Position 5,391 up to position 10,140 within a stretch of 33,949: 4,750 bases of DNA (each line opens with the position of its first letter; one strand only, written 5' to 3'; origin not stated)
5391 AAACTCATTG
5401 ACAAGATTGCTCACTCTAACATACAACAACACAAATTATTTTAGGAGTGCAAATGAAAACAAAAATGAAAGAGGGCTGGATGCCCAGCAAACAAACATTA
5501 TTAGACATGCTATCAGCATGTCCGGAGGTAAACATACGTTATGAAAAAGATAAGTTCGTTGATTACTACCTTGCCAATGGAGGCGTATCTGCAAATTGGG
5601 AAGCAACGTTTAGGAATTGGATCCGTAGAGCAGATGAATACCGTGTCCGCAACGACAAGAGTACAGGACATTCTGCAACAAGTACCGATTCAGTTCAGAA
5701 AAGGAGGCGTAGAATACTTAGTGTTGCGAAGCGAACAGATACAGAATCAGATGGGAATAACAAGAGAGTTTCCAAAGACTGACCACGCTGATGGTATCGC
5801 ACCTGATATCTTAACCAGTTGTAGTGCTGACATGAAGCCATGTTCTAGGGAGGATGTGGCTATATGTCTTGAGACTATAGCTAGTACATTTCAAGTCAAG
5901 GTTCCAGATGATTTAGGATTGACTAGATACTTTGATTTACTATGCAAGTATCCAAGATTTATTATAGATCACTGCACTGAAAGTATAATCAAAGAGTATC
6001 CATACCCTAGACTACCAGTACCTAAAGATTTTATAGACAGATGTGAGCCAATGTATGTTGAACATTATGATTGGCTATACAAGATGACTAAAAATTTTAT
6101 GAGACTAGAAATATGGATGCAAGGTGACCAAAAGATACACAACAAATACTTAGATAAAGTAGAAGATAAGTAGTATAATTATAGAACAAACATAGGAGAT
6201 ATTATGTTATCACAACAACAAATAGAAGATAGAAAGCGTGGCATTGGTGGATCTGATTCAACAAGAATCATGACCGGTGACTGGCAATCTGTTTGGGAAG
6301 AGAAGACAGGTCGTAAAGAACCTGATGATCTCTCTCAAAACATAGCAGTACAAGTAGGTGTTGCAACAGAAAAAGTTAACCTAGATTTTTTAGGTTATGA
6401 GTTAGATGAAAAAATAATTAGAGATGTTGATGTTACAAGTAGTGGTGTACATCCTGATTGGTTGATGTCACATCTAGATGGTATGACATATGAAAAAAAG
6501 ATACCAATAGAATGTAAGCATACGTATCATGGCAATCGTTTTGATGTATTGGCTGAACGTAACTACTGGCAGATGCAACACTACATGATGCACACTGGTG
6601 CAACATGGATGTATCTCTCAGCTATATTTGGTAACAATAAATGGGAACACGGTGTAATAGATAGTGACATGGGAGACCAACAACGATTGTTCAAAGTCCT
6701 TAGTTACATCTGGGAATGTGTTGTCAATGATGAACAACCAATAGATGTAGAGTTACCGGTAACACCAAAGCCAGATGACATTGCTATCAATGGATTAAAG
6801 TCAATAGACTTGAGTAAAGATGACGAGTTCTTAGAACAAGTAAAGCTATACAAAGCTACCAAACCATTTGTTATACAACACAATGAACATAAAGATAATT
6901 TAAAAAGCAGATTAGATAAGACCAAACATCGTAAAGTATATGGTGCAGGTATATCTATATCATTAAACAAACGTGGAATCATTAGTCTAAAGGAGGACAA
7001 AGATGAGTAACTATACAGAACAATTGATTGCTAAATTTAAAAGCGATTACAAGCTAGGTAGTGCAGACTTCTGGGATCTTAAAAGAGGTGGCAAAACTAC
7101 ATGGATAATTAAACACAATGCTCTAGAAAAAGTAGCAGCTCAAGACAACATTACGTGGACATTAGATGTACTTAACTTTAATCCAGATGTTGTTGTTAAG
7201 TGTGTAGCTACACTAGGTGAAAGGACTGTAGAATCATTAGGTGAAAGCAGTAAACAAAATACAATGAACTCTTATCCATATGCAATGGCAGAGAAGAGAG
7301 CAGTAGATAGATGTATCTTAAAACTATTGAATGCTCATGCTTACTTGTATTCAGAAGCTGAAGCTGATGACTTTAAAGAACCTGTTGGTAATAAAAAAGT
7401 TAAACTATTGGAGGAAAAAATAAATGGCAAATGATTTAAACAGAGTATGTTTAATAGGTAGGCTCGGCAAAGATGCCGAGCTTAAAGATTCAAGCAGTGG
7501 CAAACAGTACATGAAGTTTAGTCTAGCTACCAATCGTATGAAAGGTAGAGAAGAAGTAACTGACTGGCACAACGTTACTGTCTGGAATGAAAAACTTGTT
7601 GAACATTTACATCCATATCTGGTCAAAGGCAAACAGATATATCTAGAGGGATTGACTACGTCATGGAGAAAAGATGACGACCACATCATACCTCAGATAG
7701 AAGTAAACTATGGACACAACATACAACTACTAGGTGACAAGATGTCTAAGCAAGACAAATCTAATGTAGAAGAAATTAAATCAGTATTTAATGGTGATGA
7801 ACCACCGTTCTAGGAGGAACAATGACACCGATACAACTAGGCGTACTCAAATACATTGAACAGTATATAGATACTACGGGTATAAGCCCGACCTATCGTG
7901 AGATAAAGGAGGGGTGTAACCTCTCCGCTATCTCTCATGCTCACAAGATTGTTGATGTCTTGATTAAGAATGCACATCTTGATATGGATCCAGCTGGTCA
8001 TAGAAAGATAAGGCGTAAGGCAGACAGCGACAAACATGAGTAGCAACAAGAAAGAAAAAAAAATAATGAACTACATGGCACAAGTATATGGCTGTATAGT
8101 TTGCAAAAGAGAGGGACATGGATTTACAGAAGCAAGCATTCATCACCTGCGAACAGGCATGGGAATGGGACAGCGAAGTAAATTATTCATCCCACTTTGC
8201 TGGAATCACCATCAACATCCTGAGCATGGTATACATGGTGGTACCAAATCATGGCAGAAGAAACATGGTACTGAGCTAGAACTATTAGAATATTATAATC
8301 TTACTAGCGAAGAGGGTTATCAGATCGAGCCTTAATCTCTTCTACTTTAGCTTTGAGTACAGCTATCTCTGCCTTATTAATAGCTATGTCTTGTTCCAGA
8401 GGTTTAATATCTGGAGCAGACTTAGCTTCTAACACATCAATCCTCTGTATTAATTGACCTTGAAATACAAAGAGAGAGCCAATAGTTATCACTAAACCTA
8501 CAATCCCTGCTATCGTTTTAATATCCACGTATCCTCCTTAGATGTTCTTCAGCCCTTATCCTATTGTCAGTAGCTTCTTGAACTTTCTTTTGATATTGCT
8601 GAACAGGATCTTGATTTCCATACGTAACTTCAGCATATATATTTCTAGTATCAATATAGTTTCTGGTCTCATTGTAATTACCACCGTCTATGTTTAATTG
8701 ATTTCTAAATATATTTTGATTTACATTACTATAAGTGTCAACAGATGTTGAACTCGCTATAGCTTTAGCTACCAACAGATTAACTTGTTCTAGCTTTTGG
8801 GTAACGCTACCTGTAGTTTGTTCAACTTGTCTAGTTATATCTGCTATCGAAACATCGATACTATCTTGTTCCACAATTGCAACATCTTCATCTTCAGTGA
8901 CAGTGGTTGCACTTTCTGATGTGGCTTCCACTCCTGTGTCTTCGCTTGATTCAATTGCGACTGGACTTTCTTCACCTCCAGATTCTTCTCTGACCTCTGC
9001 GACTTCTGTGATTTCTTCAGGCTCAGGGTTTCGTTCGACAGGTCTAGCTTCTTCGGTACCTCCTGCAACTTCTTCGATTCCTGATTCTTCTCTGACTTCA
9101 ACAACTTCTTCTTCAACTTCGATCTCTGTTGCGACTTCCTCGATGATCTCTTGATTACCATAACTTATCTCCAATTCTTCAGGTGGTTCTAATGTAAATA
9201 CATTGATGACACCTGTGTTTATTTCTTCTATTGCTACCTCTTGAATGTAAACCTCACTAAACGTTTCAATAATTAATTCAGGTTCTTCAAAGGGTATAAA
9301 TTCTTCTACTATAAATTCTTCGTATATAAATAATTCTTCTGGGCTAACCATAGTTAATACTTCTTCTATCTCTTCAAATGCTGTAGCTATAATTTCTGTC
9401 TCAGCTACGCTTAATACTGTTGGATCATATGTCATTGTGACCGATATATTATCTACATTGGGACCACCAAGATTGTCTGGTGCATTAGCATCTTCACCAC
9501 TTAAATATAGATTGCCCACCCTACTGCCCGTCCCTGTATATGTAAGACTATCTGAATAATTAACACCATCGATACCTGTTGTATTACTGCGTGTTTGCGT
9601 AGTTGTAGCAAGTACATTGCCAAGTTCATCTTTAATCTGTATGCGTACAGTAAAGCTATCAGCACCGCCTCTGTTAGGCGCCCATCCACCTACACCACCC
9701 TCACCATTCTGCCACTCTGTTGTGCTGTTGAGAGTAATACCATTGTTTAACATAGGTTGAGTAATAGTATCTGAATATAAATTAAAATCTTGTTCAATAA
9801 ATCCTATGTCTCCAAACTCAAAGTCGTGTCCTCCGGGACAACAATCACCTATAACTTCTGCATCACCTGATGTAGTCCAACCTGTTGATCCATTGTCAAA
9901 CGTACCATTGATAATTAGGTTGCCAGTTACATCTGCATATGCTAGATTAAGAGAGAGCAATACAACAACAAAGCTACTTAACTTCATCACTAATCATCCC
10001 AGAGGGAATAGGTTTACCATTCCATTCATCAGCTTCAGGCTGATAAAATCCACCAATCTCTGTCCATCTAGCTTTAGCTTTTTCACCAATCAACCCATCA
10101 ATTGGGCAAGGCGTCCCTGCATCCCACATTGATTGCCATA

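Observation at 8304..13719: Desaturases are translationally chained to a lysis-like membrane/secreted-protein cassette with no recognisable endolysin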

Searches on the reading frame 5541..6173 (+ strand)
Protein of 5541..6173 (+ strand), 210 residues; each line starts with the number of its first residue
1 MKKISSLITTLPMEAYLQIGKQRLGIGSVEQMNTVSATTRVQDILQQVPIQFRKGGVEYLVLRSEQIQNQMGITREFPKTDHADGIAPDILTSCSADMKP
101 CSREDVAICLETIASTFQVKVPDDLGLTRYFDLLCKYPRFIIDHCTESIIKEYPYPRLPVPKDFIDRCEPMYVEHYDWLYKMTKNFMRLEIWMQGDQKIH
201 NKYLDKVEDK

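Call 15: search_protein_families(library=pfam, max_evalue=0.05, proteins=[window:5541-6173:+])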
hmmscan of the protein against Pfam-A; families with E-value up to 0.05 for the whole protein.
window:5541-6173:+ (210 aa): 1 family
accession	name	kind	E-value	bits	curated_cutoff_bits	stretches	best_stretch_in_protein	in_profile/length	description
PF02833.19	DHHA2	-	0.038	14.8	27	0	19-70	28-81/126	DHHA2 domain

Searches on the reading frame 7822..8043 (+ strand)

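Call 8: search_protein_families(library=phrogs, max_evalue=0.001, proteins=[window:7822-8043:+])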
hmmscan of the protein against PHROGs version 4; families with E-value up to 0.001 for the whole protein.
window:7822-8043:+ (73 aa): 2 families
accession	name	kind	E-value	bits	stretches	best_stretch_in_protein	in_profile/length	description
phrog_3502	-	unknown function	1.3e-08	36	1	1-67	49-115/131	-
phrog_24920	-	unknown function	0.00057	20.8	1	1-66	4-69/125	-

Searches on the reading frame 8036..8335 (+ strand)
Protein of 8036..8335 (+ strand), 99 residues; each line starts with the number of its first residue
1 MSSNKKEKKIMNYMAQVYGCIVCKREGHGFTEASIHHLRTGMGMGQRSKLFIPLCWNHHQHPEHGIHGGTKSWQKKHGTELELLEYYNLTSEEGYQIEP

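Call 8: search_protein_families(library=phrogs, max_evalue=0.001, proteins=[window:8036-8335:+])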
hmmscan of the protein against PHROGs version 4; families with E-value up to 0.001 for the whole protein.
window:8036-8335:+ (99 aa): 4 families
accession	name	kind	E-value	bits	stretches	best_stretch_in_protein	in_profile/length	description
phrog_1588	-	unknown function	8.2e-22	78.4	1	3-86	23-108/132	-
phrog_2321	-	DNA, RNA and nucleotide metabolism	1.9e-06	28.9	1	4-61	81-136/186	Ref-like RecA filament endonuclease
phrog_96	-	DNA, RNA and nucleotide metabolism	9.7e-05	22.8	1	19-84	260-320/334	HNH endonuclease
phrog_23141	-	unknown function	0.00096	20.1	0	35-84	12-57/71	-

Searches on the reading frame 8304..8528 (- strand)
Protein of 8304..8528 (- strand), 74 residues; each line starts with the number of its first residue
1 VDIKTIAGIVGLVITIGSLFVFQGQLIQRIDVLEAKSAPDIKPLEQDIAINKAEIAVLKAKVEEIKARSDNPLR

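Call 8: search_protein_families(library=phrogs, max_evalue=0.001, proteins=[window:8304-8528:-])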
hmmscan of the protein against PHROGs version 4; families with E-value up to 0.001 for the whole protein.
window:8304-8528:- (74 aa): 0 families

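Call 14: search_protein_families(library=pfam, max_evalue=0.05, proteins=[window:8304-8528:-])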
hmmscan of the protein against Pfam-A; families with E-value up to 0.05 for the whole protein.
window:8304-8528:- (74 aa): 0 families

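Call 54: search_protein_families(library=pfam, max_evalue=1, proteins=[window:8304-8528:-])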
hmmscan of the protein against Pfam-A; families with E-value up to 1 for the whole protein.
window:8304-8528:- (74 aa): 1 family
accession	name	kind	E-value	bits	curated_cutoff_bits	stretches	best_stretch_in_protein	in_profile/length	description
PF04977.20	DivIC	-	0.2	11.9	28.9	1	39-68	17-46/80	Septum formation initiator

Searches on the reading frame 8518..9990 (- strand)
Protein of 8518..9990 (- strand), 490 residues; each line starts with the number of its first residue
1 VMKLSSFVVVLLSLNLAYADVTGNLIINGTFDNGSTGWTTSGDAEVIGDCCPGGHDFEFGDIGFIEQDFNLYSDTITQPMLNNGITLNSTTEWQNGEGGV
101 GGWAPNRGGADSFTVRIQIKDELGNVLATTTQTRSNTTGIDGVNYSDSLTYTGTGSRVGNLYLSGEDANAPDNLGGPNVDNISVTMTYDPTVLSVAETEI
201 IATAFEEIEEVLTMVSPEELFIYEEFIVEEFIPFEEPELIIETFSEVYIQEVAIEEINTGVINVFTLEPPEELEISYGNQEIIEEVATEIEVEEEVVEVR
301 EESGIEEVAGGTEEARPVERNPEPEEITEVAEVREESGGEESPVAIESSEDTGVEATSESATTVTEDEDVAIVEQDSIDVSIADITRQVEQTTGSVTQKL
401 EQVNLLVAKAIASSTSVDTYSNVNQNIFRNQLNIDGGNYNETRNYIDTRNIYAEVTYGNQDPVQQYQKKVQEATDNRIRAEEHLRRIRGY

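Call 5: search_protein_families(library=pfam, max_evalue=0.1, proteins=[window:8518-9990:-])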
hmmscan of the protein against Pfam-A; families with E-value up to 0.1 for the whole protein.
window:8518-9990:- (490 aa): 1 family
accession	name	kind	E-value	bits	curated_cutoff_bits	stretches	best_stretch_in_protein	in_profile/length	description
PF05332.16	Vesi_VP2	-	0.05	14.1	27.7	0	385-434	52-101/113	Vesivirus VP2 protein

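Call 6: search_protein_families(library=phrogs, max_evalue=0.01, proteins=[window:8518-9990:-])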
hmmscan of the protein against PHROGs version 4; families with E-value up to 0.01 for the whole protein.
window:8518-9990:- (490 aa): 0 families

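Call 44: search_protein_families(library=ncbifam, max_evalue=0.1, proteins=[window:8518-9987:-])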
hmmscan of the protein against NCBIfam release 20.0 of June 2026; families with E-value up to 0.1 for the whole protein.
window:8518-9987:- (489 aa): 0 families

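Call 101: search_solved_structures(query=A8, max_evalue=5)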
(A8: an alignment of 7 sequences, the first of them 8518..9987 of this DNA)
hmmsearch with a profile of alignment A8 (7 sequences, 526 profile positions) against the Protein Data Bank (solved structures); distinct sequences matched with E-value up to 5: 9.
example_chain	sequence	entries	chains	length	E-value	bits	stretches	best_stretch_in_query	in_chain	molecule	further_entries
6njp_G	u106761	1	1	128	0.56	12.3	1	411-516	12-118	EscO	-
8qbr_A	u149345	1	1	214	0.84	11.7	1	417-522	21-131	Membrane-associated protein Vipp1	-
8qbv_A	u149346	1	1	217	0.87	11.6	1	417-522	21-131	Membrane-associated protein Vipp1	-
8qbw_A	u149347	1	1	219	0.94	11.5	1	417-522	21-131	Phage shock protein A, PspA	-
6zvr_B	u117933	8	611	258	1.1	11.3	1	417-522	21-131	Vipp1 | Phage shock protein A, PspA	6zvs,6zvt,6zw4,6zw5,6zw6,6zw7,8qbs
12dl_LA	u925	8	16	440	1.3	11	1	302-378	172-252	KH domain-containing protein 3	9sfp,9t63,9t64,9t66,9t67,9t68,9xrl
24mc_O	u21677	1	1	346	1.9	10.5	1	302-378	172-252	Isoform 2 of KH domain-containing protein 3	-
3anw_A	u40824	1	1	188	3.4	9.7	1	248-324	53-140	Putative uncharacterized protein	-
2nsa_A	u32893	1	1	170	3.6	9.6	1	248-364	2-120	Trigger factor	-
